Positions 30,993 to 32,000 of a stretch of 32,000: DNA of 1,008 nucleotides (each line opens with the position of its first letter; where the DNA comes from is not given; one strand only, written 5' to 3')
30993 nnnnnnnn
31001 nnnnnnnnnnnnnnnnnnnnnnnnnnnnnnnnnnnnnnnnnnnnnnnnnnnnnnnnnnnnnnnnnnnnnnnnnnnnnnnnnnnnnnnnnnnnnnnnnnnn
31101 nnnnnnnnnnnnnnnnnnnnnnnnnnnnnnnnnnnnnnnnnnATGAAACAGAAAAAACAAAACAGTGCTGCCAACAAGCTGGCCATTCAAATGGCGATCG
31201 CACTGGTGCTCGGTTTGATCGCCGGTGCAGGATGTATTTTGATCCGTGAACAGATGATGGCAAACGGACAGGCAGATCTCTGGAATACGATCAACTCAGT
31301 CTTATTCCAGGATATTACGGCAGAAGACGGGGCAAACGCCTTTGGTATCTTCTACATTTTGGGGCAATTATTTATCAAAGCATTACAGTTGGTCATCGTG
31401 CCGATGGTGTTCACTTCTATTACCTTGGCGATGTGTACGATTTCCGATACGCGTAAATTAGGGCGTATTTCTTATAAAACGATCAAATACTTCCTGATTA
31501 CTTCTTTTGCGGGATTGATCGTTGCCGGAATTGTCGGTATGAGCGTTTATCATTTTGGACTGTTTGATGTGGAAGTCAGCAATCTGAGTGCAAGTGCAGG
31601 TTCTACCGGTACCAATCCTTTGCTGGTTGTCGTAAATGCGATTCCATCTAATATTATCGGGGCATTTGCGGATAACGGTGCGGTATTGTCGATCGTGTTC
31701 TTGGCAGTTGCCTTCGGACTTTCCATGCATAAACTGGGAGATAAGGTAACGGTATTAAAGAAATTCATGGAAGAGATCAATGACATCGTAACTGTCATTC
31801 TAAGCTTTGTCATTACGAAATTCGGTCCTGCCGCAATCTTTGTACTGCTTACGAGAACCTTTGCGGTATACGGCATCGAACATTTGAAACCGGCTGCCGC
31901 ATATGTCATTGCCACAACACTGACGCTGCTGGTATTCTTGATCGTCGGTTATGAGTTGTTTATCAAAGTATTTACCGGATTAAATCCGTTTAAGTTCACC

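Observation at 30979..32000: PyrR-style attenuator controlling a DAACS amino-acid/dicarboxylate symporter rather than a pyr gene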

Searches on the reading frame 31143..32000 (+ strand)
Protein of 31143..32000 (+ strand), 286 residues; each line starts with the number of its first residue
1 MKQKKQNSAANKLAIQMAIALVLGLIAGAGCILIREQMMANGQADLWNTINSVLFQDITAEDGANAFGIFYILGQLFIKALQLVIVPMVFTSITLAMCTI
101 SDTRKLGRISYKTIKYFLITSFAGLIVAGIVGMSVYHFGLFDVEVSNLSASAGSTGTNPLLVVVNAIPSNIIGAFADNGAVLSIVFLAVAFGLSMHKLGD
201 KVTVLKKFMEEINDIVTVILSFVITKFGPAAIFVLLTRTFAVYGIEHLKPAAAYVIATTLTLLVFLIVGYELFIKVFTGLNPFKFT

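Call 7: search_protein_families(library=pfam, proteins=[window:31143-32000:+])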
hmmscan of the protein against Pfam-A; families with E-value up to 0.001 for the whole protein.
window:31143-32000:+ (286 aa): 1 family
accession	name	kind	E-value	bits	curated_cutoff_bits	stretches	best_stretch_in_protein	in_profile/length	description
PF00375.23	SDF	-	1.3e-43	150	27.9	1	13-285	1-238/387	Sodium:dicarboxylate symporter family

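Call 8: search_protein_families(library=ncbifam, proteins=[window:31143-32000:+])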
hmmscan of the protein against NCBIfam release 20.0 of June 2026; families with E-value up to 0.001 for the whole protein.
window:31143-32000:+ (286 aa): 3 families
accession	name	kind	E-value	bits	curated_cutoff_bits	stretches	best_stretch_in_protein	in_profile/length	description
NF002461.0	PRK01663.1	subfamily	9.8e-24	84.1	513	1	72-285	36-252/428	C4-dicarboxylate transporter DctA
NF009587.0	PRK13027.1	subfamily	4.1e-21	75.3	570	1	73-284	37-252/442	C4-dicarboxylate transporter DctA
NF008440.0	PRK11283.1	equivalog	5.5e-17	61.6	638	1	70-274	41-253/437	glutamate/aspartate:proton symporter GltP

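Call 12: find_homologous_proteins(query=window:31143-32000:+)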
Query window:31143-32000:+ (286 aa): 3119 proteins with E <= 0.001 among 8000 candidates; the best 120 are listed.
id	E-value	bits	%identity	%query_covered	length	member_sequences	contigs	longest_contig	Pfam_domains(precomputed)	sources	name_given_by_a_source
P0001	4.5e-172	589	100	100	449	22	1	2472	PF00375.24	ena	-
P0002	2.0e-128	446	74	100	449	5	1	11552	PF00375.24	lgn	-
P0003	1.4e-118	413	67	100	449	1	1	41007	PF00375.24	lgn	-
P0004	4.6e-118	412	70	99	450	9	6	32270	PF00375.24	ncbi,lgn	ncbi:MAG: dicarboxylate/amino acid:cation symporter [Erysipelotrichaceae bacterium]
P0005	1.6e-117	410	70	100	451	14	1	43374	PF00375.24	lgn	-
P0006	7.2e-114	398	67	100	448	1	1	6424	PF00375.24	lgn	-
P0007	2.0e-113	397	70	96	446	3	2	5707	PF00375.24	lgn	-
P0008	2.9e-113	396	67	100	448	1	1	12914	PF00375.24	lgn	-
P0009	3.3e-113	396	67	99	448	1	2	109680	PF00375.24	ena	-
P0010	1.3e-112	394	66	100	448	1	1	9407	PF00375.24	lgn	-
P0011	2.5e-112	393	65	100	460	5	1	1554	PF00375.24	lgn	-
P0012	4.0e-112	392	66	100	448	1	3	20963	PF00375.24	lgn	-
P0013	5.4e-112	392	66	100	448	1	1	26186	PF00375.24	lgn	-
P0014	3.5e-111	389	68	96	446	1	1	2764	PF00375.24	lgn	-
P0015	6.5e-111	388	69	96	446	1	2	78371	PF00375.24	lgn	-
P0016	9.0e-111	388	65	100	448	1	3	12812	PF00375.24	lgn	-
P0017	1.0e-110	388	65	100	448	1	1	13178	PF00375.24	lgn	-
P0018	1.2e-110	387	65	100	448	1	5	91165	PF00375.24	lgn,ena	-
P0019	6.9e-110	385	68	89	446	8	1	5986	PF00375.24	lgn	-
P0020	1.9e-109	383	65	99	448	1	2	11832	PF00375.24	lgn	-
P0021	3.7e-109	383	67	96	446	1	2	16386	PF00375.24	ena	-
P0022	4.4e-109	382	66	99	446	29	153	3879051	PF00375.24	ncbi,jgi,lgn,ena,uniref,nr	ncbi:dicarboxylate/amino acid:cation symporter [Absiella sp. AM54-8XD]|uniref:Dicarboxylate/amino ac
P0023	5.7e-109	382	67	96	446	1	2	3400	PF00375.24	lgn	-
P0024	7.0e-109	382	66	96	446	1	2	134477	PF00375.24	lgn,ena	-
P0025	7.6e-109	382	67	96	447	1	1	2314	PF00375.24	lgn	-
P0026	2.1e-108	380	66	96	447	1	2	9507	PF00375.24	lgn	-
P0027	2.8e-108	380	66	96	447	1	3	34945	PF00375.24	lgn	-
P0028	3.8e-108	379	66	96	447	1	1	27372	PF00375.24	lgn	-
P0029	1.5e-107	377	65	97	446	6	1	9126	PF00375.24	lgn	-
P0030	1.5e-107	377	64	99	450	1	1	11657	PF00375.24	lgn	-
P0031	3.8e-107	376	65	96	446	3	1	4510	PF00375.24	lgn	-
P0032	5.3e-107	375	64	100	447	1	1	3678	PF00375.24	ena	-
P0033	8.2e-107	375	65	97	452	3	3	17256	PF00375.24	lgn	-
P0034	9.5e-107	375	65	100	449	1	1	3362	PF00375.24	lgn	-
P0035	1.5e-106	374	63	99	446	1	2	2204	PF00375.24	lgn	-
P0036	2.3e-106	373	63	96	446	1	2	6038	PF00375.24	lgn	-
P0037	2.5e-106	373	63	99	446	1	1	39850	PF00375.24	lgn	-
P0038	3.1e-106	373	63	99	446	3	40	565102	PF00375.24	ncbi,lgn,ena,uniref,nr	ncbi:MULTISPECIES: dicarboxylate/amino acid:cation symporter [Clostridium]|uniref:dicarboxylate/amin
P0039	3.5e-106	373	62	100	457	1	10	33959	PF00375.24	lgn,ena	-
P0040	3.6e-106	373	62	100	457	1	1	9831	PF00375.24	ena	-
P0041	4.0e-106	373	63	99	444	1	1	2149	PF00375.24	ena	-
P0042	4.5e-106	372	64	100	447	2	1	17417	PF00375.24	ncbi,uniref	ncbi:dicarboxylate/amino acid:cation symporter [Clostridium sp.]|uniref:dicarboxylate/amino acid:cat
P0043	4.8e-106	372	64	99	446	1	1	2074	PF00375.24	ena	-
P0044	5.0e-106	372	62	100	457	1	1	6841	PF00375.24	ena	-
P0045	5.7e-106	372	63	99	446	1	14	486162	PF00375.24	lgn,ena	-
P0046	6.3e-106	372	62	100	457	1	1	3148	PF00375.24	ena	-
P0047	6.5e-106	372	66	96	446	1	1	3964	PF00375.24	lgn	-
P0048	7.0e-106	372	63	99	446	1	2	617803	PF00375.24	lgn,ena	-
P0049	7.0e-106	372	63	99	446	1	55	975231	PF00375.24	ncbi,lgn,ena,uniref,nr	ncbi:sodium:dicarboxylate symporter family protein [Clostridium paraputrificum]|uniref:dicarboxylate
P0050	7.0e-106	372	63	99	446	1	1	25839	PF00375.24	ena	-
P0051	7.5e-106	372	63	99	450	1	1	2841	PF00375.24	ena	-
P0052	7.7e-106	372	63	99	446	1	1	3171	PF00375.24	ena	-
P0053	7.7e-106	372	63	99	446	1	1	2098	PF00375.24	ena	-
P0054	7.7e-106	372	63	99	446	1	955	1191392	PF00375.24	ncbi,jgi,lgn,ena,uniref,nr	ncbi:dicarboxylate/amino acid:cation symporter [Clostridium paraputrificum]|uniref:dicarboxylate/ami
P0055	7.7e-106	372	63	99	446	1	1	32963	PF00375.24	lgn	-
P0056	7.7e-106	372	63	99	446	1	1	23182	PF00375.24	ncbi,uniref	ncbi:dicarboxylate/amino acid:cation symporter [Clostridium paraputrificum]|uniref:dicarboxylate/ami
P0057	7.7e-106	372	63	99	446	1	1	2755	PF00375.24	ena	-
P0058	7.7e-106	372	63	99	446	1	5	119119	PF00375.24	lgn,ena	-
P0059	8.1e-106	372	64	100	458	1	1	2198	PF00375.24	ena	-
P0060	8.1e-106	372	63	99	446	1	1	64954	PF00375.24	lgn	-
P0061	8.2e-106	372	63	99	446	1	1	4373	PF00375.24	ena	-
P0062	8.8e-106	371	63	99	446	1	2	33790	PF00375.24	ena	-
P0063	9.0e-106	371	63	99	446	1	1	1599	PF00375.24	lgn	-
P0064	9.0e-106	371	63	99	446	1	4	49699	PF00375.24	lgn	-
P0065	9.6e-106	371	62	100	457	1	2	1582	PF00375.24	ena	-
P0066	1.0e-105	371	63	99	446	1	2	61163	PF00375.24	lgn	-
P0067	1.1e-105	371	63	99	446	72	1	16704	PF00375.24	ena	-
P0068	1.1e-105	371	63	99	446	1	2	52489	PF00375.24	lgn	-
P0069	1.2e-105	371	64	99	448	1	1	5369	PF00375.24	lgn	-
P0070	1.2e-105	371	63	99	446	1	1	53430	PF00375.24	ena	-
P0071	1.2e-105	371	63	100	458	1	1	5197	PF00375.24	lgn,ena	-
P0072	1.3e-105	371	63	99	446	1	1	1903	PF00375.24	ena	-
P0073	1.4e-105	371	63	99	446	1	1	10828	PF00375.24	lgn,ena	-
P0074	1.7e-105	371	61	100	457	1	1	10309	PF00375.24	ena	-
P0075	1.8e-105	370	63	99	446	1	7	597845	PF00375.24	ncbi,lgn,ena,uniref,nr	ncbi:dicarboxylate/amino acid:cation symporter [Clostridium paraputrificum]|uniref:Sodium:dicarboxyl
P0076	1.9e-105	370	62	100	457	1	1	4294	PF00375.24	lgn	-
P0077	2.0e-105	370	63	99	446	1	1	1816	PF00375.24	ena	-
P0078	2.3e-105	370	63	99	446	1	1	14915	PF00375.24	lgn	-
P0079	2.5e-105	370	63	100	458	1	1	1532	PF00375.24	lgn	-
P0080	2.8e-105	370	63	99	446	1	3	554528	PF00375.24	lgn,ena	-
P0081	4.0e-105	369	63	99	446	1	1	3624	PF00375.24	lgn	-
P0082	4.8e-105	369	63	98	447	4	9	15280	PF00375.24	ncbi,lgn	ncbi:MAG: dicarboxylate/amino acid:cation symporter [Terrisporobacter sp.]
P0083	5.3e-105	369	63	99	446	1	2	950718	PF00375.24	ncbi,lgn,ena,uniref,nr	ncbi:dicarboxylate/amino acid:cation symporter [Clostridium paraputrificum]|uniref:dicarboxylate/ami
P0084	5.5e-105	369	63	99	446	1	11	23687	PF00375.24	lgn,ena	-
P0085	5.7e-105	369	63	100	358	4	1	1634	PF00375.24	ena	-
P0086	6.7e-105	369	63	99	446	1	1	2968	PF00375.24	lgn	-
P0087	6.9e-105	369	63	99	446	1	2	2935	PF00375.24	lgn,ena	-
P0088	7.4e-105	368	62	88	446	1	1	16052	PF00375.24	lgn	-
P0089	7.5e-105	368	63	99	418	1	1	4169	PF00375.24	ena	-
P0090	7.8e-105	368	63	99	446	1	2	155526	PF00375.24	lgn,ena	-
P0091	8.1e-105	368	63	99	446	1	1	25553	PF00375.24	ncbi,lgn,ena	ncbi:MAG: dicarboxylate/amino acid:cation symporter [Clostridium paraputrificum]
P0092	8.2e-105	368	63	100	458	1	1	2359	PF00375.24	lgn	-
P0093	8.2e-105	368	63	100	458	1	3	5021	PF00375.24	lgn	-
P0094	8.5e-105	368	63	99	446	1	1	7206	PF00375.24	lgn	-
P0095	9.1e-105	368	63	99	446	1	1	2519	PF00375.24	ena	-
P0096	9.3e-105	368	63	100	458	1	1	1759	PF00375.24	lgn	-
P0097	1.1e-104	368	63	99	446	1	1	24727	PF00375.24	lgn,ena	-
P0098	1.2e-104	368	63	99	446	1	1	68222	PF00375.24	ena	-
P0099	1.4e-104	368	63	99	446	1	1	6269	PF00375.24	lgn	-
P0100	1.6e-104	367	63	99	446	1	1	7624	PF00375.24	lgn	-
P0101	1.6e-104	367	63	99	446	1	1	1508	PF00375.24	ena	-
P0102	1.6e-104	367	63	99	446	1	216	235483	PF00375.24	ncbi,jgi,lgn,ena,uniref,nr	ncbi:dicarboxylate/amino acid:cation symporter [Clostridium paraputrificum]|uniref:dicarboxylate/ami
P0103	1.6e-104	367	63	99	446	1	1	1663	PF00375.24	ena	-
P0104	1.6e-104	367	63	99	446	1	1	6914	PF00375.24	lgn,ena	-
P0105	1.7e-104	367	63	100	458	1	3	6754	PF00375.24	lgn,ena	-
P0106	1.8e-104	367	62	99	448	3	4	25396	PF00375.24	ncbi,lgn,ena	-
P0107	1.9e-104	367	64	96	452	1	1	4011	PF00375.24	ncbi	ncbi:MAG: dicarboxylate/amino acid:cation symporter [Clostridium sp.]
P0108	2.1e-104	367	64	99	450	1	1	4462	PF00375.24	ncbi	ncbi:MAG: dicarboxylate/amino acid:cation symporter [Peptostreptococcaceae bacterium]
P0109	2.2e-104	367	64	95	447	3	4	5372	PF00375.24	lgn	-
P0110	2.3e-104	367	64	99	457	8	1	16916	PF00375.24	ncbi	-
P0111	2.7e-104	367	64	100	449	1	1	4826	PF00375.24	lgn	-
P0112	2.7e-104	367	64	100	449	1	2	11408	PF00375.24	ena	-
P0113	3.0e-104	366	63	99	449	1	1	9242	PF00375.24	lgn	-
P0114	3.0e-104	366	63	99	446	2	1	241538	PF00375.24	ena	-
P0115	3.7e-104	366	62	99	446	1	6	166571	PF00375.24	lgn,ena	-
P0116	5.0e-104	366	62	100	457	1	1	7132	PF00375.24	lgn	-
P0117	6.7e-104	365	62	100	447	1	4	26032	PF00375.24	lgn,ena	-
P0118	7.0e-104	365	63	99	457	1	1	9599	PF00375.24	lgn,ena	-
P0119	7.2e-104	365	62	100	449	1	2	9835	PF00375.24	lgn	-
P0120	7.3e-104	365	62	100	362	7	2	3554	PF00375.24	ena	-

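Call 13: find_related_loci(query=window:31143-32000:+, collection=genome_contigs, flank=3000)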
Query window:31143-32000:+ (286 aa) in genome_contigs; peptide patterns used: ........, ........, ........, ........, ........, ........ (x = any residue, [..] = any of these).
179 stretches matched a pattern; 17 encode a relative of the query (tblastn E <= 1e-3); 17 distinct loci.
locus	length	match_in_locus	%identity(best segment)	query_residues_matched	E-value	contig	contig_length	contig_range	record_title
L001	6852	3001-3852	47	1-285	2e-82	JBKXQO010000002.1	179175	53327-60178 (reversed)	MAG: Blautia sp. isolate C019_26 NODE_222_length_179175_cov_15.873744, whole genome shotgun sequence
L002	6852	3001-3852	46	1-285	1e-80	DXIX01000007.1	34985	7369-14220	MAG TPA_asm: Candidatus Blautia intestinigallinarum isolate CHK186-9876 CHK186__C52309_L34985_SAMEA5754830, whole genome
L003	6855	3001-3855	45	3-285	7e-79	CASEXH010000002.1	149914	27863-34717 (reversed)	uncultured Firmicutes bacterium isolate A106_L4_349349_idba_bin.108 genome assembly, contig: A106_L4_349349_idba_bin.108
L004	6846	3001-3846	46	3-285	1e-78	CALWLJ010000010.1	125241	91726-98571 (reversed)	MAG: uncultured Mediterraneibacter sp. isolate BRZ_HT__bin23 genome assembly, contig: BRZ_HT__NODE_271_length_125241_cov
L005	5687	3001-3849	45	5-285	2e-78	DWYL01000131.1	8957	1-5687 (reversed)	MAG TPA_asm: Candidatus Blautia merdipullorum isolate 17058 ChiHcolR6__C126511_L8957_SAMN08009822, whole genome shotgun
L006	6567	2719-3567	44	5-285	5e-76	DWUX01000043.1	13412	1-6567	MAG TPA_asm: Candidatus Blautia stercoripullorum isolate ChiW19-6364 ChiW19__C22002_L13412_SAMN06858702, whole genome sh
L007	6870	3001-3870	46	2-285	2e-75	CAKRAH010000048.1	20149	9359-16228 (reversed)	MAG: uncultured Dorea sp. isolate REFINED_METABAT215_TOP10_CONTIGS_1500_ASSEMBLY_K77_MERGED__Hadza_PheChl_Fiber-Hadza-Ne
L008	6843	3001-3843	46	4-285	4e-75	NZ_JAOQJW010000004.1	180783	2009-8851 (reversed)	Dorea amylophila strain H5_25 .14207_7_37.4, whole genome shotgun sequence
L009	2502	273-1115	46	4-285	3e-76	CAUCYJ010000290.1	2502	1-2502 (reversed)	MAG TPA_asm: uncultured Lachnospiraceae bacterium isolate ERR9607186_bin.7_MetaWRAP_v1.3_MAG genome assembly, contig: ER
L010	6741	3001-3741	51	2-246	2e-74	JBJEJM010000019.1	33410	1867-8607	MAG: Clostridium sp. isolate PUUB17_bin.023 NODE_1175_length_33410_cov_12.924179, whole genome shotgun sequence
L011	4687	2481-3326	47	3-285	5e-74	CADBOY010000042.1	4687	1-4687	MAG: uncultured Lachnospiraceae bacterium isolate RUG14163 genome assembly, contig: RUG14163_asm_42, whole genome shotgu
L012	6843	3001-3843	46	4-285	3e-74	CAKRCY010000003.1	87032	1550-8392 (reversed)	MAG: uncultured Dorea sp. isolate REFINED_METABAT215_TOP10_CONTIGS_1500_ASSEMBLY_K77_MERGED__Hadza_MoBio_hadza-A-D_B_24_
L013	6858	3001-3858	42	2-285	5e-70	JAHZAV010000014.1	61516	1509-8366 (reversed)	MAG: Lachnospiraceae bacterium isolate HRGM_Genome_1939 HRGM_Genome_1939_14, whole genome shotgun sequence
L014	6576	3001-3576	29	85-277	1e-10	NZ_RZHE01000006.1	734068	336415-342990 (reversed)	Vreelandella populi strain MC 6, whole genome shotgun sequence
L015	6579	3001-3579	29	85-277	4e-10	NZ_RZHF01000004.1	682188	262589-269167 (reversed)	Vreelandella nanhaiensis strain JCM 18142 4, whole genome shotgun sequence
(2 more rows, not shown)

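Call 15: find_encoding_contigs(protein=P0022, flank=4000, max_places=4)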
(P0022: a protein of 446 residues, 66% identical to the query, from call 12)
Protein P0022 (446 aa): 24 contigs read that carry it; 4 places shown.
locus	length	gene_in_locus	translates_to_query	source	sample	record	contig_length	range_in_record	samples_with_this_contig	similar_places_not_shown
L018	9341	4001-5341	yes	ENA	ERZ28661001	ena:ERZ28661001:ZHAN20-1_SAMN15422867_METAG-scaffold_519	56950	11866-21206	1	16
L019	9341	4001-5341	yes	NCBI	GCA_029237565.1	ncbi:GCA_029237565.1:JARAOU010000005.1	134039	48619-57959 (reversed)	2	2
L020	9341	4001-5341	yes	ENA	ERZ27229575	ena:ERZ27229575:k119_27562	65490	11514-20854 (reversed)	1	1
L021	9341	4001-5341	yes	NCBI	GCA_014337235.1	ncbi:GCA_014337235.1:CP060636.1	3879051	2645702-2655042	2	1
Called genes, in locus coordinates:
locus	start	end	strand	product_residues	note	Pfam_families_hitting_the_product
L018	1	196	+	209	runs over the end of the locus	PF01553:Acyltransferase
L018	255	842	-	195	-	-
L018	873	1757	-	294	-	PF04018:VCA0040-like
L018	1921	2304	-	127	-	-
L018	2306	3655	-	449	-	PF13173:AAA_14, PF13635:DUF4143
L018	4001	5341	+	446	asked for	PF00375:SDF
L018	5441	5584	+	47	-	-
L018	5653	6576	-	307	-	PF00248:Aldo_ket_red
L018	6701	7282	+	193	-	PF01520:Amidase_3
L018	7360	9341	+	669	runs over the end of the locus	PF00580:UvrD-helicase, PF13245:AAA_19, PF13361:UvrD_C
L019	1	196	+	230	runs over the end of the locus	PF01553:Acyltransferase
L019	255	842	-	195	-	-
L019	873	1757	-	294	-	PF04018:VCA0040-like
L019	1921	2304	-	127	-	-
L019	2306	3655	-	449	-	PF13173:AAA_14, PF13635:DUF4143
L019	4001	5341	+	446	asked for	PF00375:SDF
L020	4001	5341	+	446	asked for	PF00375:SDF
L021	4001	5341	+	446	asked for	PF00375:SDF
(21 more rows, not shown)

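Call 17: find_encoding_contigs(protein=P0001, flank=4000, max_places=4)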
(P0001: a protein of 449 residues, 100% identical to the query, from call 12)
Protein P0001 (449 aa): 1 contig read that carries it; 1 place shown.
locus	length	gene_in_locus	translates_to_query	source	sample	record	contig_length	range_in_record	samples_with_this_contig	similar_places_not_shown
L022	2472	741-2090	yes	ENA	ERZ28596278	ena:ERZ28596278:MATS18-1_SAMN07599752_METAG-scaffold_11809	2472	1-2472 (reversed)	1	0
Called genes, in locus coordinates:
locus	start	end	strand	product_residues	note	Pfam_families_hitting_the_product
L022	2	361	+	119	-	?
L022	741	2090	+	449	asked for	PF00375:SDF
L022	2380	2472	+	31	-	?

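Call 18: find_encoding_contigs(protein=P0004, flank=4000, max_places=4)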
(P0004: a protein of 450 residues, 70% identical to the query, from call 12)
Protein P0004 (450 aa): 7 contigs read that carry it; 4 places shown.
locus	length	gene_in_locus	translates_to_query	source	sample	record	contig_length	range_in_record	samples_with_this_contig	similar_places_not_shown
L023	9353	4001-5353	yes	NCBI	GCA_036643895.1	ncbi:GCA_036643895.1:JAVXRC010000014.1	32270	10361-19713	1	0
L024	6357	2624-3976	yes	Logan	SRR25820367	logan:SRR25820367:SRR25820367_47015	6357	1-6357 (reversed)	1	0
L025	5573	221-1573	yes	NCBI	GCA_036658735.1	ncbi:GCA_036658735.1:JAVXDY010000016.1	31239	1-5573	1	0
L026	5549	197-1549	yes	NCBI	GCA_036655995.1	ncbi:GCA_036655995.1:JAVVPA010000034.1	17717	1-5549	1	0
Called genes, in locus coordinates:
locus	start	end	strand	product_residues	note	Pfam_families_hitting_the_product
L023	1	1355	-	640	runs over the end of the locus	PF00330:Aconitase, PF28406:AcnX_3rd (weak), PF00694:Aconitase_C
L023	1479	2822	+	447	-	PF00285:Citrate_synt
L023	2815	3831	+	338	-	PF00180:Iso_dh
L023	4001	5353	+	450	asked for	PF00375:SDF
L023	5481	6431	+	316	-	PF00056:Ldh_1_N, PF02866:Ldh_1_C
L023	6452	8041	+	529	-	PF07969:Amidohydro_3, PF01979:Amidohydro_1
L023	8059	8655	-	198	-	PF02588:YitT_membrane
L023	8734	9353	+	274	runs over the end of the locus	PF00376:MerR, PF13411:MerR_1, PF09278:MerR-DNA-bind (faint)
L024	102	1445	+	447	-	PF00285:Citrate_synt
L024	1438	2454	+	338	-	PF00180:Iso_dh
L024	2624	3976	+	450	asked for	PF00375:SDF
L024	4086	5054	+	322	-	PF00056:Ldh_1_N, PF02866:Ldh_1_C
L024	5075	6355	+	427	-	?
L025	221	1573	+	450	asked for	PF00375:SDF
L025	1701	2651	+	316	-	PF00056:Ldh_1_N, PF02866:Ldh_1_C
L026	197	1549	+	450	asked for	PF00375:SDF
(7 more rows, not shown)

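Call 20: find_encoding_contigs(protein=P0054, flank=4000, max_places=3)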
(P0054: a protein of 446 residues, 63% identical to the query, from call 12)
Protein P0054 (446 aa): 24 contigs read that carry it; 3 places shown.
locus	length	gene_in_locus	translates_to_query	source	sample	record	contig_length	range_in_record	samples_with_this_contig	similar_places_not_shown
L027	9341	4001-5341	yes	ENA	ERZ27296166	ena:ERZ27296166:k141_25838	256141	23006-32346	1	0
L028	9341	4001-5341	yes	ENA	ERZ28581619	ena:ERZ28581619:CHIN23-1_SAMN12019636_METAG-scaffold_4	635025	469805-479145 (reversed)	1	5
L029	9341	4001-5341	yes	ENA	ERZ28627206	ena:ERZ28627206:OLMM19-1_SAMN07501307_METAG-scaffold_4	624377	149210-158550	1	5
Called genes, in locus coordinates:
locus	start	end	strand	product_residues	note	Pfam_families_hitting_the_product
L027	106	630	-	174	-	-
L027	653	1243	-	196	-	PF00578:AhpC-TSA, PF08534:Redoxin, PF00085:Thioredoxin (weak), PF13098:Thioredoxin_2 (weak), PF13905:Thioredoxin_8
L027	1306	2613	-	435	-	PF01595:CNNM, PF00571:CBS (faint), PF03471:CorC_HlyC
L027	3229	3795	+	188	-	-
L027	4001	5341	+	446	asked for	PF00375:SDF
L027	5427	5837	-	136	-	-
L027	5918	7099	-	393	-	PF00999:Na_H_Exchanger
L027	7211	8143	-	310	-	PF01497:Peripla_BP_2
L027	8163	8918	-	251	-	PF02463:SMC_N (faint), PF13175:AAA_15 (faint), PF00005:ABC_tran, PF13304:AAA_21 (faint)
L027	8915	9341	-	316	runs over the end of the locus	PF01032:FecCD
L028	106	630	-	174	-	-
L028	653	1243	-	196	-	PF00578:AhpC-TSA, PF08534:Redoxin, PF00085:Thioredoxin (weak), PF13098:Thioredoxin_2 (weak), PF13905:Thioredoxin_8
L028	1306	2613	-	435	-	PF01595:CNNM, PF00571:CBS (faint), PF03471:CorC_HlyC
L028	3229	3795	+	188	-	-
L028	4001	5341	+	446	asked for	PF00375:SDF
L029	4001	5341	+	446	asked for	PF00375:SDF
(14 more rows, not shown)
